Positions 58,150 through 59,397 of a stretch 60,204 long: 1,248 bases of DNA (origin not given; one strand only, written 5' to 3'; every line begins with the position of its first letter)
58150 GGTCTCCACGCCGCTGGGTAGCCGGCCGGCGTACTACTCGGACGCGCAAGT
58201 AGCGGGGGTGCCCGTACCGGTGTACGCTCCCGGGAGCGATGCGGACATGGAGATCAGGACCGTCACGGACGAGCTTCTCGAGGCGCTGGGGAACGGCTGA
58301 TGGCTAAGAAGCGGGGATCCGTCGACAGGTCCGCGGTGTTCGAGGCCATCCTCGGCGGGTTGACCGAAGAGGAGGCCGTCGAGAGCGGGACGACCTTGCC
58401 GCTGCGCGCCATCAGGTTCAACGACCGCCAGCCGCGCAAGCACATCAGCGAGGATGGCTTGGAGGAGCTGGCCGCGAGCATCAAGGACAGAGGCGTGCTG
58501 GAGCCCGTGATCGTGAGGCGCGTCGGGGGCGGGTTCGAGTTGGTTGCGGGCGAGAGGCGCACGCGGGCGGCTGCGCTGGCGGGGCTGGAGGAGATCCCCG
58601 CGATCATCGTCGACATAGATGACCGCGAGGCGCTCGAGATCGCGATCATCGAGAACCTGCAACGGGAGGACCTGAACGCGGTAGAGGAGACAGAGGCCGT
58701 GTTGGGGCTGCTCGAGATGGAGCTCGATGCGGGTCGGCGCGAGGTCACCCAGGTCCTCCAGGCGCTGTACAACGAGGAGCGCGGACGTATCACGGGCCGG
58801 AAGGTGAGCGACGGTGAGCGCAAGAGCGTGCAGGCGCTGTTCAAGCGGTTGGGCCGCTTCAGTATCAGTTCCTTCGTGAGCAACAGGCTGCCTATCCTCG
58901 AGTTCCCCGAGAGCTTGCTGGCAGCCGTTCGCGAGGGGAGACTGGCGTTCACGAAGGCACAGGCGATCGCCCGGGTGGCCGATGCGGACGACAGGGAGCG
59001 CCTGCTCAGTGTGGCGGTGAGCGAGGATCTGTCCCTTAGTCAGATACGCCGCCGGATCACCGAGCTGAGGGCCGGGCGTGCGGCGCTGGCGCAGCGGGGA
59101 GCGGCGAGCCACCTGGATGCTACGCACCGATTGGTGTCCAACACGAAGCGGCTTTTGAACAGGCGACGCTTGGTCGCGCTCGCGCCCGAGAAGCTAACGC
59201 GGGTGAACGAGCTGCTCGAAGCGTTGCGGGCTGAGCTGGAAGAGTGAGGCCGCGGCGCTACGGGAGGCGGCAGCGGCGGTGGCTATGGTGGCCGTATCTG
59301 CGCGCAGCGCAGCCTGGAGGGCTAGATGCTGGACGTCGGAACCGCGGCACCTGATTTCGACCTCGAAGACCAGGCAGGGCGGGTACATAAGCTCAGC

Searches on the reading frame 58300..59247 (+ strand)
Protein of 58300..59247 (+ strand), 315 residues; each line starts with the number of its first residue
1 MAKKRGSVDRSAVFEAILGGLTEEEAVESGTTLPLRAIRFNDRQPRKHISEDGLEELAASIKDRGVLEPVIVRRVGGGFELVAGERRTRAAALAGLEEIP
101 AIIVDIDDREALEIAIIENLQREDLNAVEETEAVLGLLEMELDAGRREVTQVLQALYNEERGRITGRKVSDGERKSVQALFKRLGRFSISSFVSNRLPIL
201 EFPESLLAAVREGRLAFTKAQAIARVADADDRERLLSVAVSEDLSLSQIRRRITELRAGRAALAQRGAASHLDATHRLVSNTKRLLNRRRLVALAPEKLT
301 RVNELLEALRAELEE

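Call 6: search_protein_families(library=pfam, proteins=[window:58300-59247:+], max_evalue=0.01)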
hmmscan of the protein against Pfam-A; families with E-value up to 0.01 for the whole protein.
window:58300-59247:+ (315 aa): 3 families
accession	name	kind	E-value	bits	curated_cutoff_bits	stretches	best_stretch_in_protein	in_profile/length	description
PF02195.25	ParB_N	-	5.9e-30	103.6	26.3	1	32-121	5-95/95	ParB N-terminal domain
PF17762.8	HTH_ParB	-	1.4e-07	32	22.6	1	191-256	35-100/102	ParB HTH domain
PF23433.1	DUF7119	-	0.00017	21.9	30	1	189-261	60-131/141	Family of unknown function (DUF7119)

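Call 7: search_protein_families(library=ncbifam, proteins=[window:58300-59247:+], max_evalue=0.01)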
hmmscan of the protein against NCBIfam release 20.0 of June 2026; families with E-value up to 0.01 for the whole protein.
window:58300-59247:+ (315 aa): 8 families
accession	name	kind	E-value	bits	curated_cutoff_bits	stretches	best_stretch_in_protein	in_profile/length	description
TIGR04285.1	nucleoid_noc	exception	4.4e-43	147.5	315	2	32-140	4-112/255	nucleoid occlusion protein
TIGR00180.1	parB_part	domain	1.7e-34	119.2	58.45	1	33-139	8-117/186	ParB/RepB/Spo0J family partition protein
TIGR03734.1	PRTRC_parB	hypoth_equivalog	1.1e-23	83.7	278.6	1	43-138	6-106/555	PRTRC system ParB family protein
NF010406.0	PRK13832.1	subfamily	2.6e-12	46.1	640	1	36-138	10-116/578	plasmid partitioning protein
TIGR03454.1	partition_RepB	equivalog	1.4e-10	41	201.5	1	40-137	77-173/325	plasmid partitioning protein RepB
NF010440.0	PRK13866.1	equivalog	3.1e-07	29.9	522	1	24-137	62-175/336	plasmid partitioning protein RepB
NF010252.0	PRK13698.1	equivalog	0.00046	19.2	274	1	46-119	81-153/323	ParB/RepB/Spo0J family plasmid partition protein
NF053625.1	SerKinSerKArch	equivalog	0.0089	15.2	380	0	44-110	25-94/244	ADP-dependent L-serine kinase SerK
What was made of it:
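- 58300..59247 (+): parB (ParB_N plus HTH_ParB). Calls 6 and 7.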

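Call 65: search_dna_similar(query=window:58300-59247:+, collection=plasmids, mode=protein, max_rows=25)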
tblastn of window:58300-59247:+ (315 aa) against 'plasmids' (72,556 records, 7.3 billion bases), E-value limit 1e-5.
Records with a match: 1994; places in all: 2181; records where one place covers at least 80% of the query: 26.
Best place of each record, by identity: 60-80% 1; <60% 1993.
By first word of the organism name: Pseudomonas 258; Acinetobacter 205; Deinococcus 74; Escherichia 71; Leptospira 63; Rhizobium 59; Nostoc 56; Thermus 54; Neisseria 54; Burkholderia 51; and 231 more.
By predicted mobility (MOB-suite, as given by PLSDB): non-mobilizable 859; conjugative 698; mobilizable 437.
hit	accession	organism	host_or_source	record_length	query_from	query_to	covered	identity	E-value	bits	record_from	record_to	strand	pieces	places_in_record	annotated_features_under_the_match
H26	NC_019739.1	Allocoleopsis franciscana PCC 7113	-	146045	25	283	82%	43.5%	2e-59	212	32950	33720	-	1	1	ParB/RepB/Spo0J family partition protein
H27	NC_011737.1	Gloeothece citriformis PCC 7424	-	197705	17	253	75%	46.9%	7e-55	199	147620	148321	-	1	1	ParB/RepB/Spo0J family partition protein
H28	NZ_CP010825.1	Thermus aquaticus Y51MC23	-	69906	12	255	77%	44.9%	2e-50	186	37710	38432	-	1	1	ParB/RepB/Spo0J family partition protein | ParA family protein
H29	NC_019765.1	Stanieria cyanosphaera PCC 7437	-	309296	1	253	80%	43.2%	8e-56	201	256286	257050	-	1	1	ParB/RepB/Spo0J family partition protein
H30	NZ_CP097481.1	Chroococcidiopsis sp. CCNUC1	cell culture,soil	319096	35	283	79%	43.9%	2e-57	206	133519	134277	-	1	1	ParB/RepB/Spo0J family partition protein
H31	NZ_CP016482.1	Picosynechococcus sp. PCC 7117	cell culture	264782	18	255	76%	45.5%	7e-57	205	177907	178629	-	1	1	ParB/RepB/Spo0J family partition protein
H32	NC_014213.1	Allomeiothermus silvanus DSM 9946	hot spring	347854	6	255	79%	43.2%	1e-50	187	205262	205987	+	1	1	ParB/RepB/Spo0J family partition protein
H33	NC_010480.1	Picosynechococcus sp. PCC 7002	-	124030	18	255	76%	45.0%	1e-56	204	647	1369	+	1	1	ParB/RepB/Spo0J family partition protein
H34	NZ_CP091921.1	Nostoc sp. UHCC 0870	cell culture,Brackish water, ...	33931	1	277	88%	38.6%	3e-49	182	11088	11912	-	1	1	ParB/RepB/Spo0J family partition protein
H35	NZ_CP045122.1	Rubrobacter marinus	single pure culture,marine sediment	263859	5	252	79%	43.0%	2e-52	192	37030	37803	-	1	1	ParB/RepB/Spo0J family partition protein | AAA family ATPase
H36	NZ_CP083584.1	Kovacikia minuta CCNUW1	cell culture,fresh water lake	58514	23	255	74%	45.8%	2e-57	206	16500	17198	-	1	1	ParB/RepB/Spo0J family partition protein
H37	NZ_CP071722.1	Acaryochloris sp. 'Moss Beach'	culture,intertidal zone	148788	1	253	80%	41.8%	3e-51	188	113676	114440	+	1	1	ParB/RepB/Spo0J family partition protein | ParA family protein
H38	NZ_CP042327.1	Euhalothece natronophila Z-M001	cell culture,soda lake Magadi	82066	28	253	72%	46.7%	2e-54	198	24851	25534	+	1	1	ParB/RepB/Spo0J family partition protein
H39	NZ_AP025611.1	Thermus thermophilus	-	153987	16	255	76%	44.0%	1e-45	172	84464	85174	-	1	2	ParB/RepB/Spo0J family partition protein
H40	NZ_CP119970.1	Gloeocapsopsis dulcis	Dried cell culture,Desert, underside of ...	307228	24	255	74%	45.5%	2e-52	192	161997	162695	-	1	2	ParB/RepB/Spo0J family partition protein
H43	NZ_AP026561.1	Deinococcus aetherius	-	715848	6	239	74%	44.7%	1e-36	146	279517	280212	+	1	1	ParB/RepB/Spo0J family partition protein | ParA family protein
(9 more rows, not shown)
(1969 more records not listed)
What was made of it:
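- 58300..59247 (+): The nearest plasmid homologues are on cyanobacterial and Thermus, Meiothermus and Deinococcus megaplasmids, 43-47% identical (call 65).
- ParB is closest to megaplasmid ParBs of Thermus, Meiothermus and Deinococcus (call 65).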

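Call 66: get_annotated_region(hit=H32, flank=5000)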
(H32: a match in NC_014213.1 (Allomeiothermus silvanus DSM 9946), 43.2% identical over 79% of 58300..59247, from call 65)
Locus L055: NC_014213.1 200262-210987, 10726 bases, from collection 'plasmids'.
description: Allomeiothermus silvanus DSM 9946 plasmid pMESIL01, complete sequence
organism: Allomeiothermus silvanus DSM 9946 (NCBI taxid 526227)
taxonomy: Bacteria; Deinococcota; Deinococci; Thermales; Thermaceae; Allomeiothermus; Allomeiothermus silvanus; Allomeiothermus silvanus DSM 9946
host: -; source: hot spring; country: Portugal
typing (MOB-suite, as given by PLSDB): non-mobilizable; replicon rep_cluster_1013
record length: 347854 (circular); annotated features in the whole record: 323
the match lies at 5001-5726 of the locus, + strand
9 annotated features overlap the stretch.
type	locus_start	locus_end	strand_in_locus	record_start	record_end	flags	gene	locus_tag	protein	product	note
CDS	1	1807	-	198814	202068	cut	-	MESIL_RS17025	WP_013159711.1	CRISPR-associated helicase/endonuclease Cas3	-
CDS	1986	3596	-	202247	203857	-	-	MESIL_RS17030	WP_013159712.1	tetratricopeptide repeat protein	-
CDS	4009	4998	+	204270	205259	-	-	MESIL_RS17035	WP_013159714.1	ParA family protein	-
CDS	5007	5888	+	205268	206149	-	-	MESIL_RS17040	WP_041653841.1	ParB/RepB/Spo0J family partition protein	GO:0007059 - chromosome segregation [Evidence IEA]; GO:0000910 - cytokinesis [Evidence IEA]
CDS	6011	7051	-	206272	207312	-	-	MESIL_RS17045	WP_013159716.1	LacI family DNA-binding transcriptional regulator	GO:0006351 - DNA-templated transcription [Evidence IEA]; GO:0045892 - negative regulation of DNA-templated ...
CDS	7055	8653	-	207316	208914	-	-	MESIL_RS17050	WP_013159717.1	FAD-dependent oxidoreductase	-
CDS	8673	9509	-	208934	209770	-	-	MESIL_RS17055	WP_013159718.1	carbohydrate ABC transporter permease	GO:0008643 - carbohydrate transport [Evidence IEA]; GO:0055085 - transmembrane transport [Evidence IEA]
CDS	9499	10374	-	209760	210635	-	-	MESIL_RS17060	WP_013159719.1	sugar ABC transporter permease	-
CDS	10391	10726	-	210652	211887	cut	-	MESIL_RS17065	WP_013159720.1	sugar ABC transporter substrate-binding protein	-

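Call 67: get_annotated_region(hit=H43, flank=5000)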
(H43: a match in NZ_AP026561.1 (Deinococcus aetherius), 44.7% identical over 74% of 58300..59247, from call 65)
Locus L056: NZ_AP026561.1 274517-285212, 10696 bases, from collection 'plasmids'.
description: Deinococcus aetherius strain ST0316 plasmid pDAETH-1, complete sequence
organism: Deinococcus aetherius (NCBI taxid 200252)
taxonomy: Bacteria; Deinococcota; Deinococci; Deinococcales; Deinococcaceae; Deinococcus; Deinococcus aetherius
host: -; source: -; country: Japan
typing (MOB-suite, as given by PLSDB): non-mobilizable
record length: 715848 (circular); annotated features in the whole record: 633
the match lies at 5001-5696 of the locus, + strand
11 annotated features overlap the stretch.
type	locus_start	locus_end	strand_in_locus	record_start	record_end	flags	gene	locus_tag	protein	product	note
CDS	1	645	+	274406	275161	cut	modA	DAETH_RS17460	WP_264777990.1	molybdate ABC transporter substrate-binding protein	GO:0015689 - molybdate ion transport [Evidence IEA]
CDS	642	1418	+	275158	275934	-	-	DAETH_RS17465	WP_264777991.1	ABC transporter permease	GO:0006810 - transport [Evidence IEA]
CDS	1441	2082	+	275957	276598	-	-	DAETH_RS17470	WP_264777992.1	DsbA family protein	-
CDS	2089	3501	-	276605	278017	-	-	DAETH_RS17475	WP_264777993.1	replication initiator protein A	-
CDS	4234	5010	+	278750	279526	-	-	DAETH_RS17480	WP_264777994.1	ParA family protein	-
CDS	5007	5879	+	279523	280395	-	-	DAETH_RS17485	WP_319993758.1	ParB/RepB/Spo0J family partition protein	GO:0007059 - chromosome segregation [Evidence IEA]; GO:0000910 - cytokinesis [Evidence IEA]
CDS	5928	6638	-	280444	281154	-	-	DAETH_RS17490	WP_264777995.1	hypothetical protein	-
CDS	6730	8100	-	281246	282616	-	-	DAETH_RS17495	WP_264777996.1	glycoside hydrolase family 32 protein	-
CDS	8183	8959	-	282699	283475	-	hpaI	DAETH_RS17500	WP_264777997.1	4-hydroxy-2-oxoheptanedioate aldolase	-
CDS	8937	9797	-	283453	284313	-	hpaH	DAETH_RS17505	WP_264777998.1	2-oxo-hept-4-ene-1,7-dioate hydratase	-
CDS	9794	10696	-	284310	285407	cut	-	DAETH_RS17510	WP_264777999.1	sulfite oxidase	-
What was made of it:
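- The D. aetherius megaplasmid has the same rep<gap>parAB layout (call 67).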
